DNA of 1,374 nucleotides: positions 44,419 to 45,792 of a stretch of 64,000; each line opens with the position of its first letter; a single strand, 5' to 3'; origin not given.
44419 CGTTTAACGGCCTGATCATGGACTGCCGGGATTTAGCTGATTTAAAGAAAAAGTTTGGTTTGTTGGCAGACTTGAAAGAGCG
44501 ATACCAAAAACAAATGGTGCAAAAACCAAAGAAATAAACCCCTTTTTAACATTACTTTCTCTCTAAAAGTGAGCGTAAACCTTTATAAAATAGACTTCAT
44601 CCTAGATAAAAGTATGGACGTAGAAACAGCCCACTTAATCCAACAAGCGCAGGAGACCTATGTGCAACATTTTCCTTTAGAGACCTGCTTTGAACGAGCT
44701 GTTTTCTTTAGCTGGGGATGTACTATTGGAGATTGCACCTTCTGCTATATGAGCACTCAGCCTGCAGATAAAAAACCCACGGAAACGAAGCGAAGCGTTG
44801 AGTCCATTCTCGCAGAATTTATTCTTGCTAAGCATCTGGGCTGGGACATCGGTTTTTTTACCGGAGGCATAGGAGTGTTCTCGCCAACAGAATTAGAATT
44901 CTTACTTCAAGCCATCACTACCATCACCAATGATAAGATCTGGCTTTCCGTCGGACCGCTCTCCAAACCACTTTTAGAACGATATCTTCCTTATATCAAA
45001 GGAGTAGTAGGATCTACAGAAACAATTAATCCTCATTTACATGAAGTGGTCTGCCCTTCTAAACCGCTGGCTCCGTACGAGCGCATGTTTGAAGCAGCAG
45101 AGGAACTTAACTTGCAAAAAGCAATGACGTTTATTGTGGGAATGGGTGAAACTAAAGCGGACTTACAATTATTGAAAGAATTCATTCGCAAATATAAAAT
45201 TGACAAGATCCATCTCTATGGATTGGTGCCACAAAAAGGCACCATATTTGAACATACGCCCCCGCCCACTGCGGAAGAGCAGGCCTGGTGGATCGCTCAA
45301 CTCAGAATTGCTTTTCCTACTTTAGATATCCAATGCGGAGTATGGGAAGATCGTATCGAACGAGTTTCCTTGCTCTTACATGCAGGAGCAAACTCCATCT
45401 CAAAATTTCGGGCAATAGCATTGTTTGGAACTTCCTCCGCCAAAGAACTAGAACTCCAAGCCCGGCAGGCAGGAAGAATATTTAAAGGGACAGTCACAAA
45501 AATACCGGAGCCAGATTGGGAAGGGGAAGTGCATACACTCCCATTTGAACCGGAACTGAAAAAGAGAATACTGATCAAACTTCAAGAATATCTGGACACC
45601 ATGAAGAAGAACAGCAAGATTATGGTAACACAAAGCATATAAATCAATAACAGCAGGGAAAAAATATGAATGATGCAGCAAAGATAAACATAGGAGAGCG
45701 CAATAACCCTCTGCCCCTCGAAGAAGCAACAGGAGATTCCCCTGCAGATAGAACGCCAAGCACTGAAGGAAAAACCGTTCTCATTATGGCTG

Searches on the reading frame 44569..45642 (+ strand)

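Call 34: search_protein_families(library=pfam, proteins=[window:44569-45642:+], max_evalue=0.00001)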
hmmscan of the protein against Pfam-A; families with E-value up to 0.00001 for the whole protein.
window:44569-45642:+ (357 aa): 1 family
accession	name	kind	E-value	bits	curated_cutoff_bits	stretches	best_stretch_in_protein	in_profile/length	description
PF04055.27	Radical_SAM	-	2.9e-09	37.7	29.5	1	50-205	6-165/166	Radical SAM superfamily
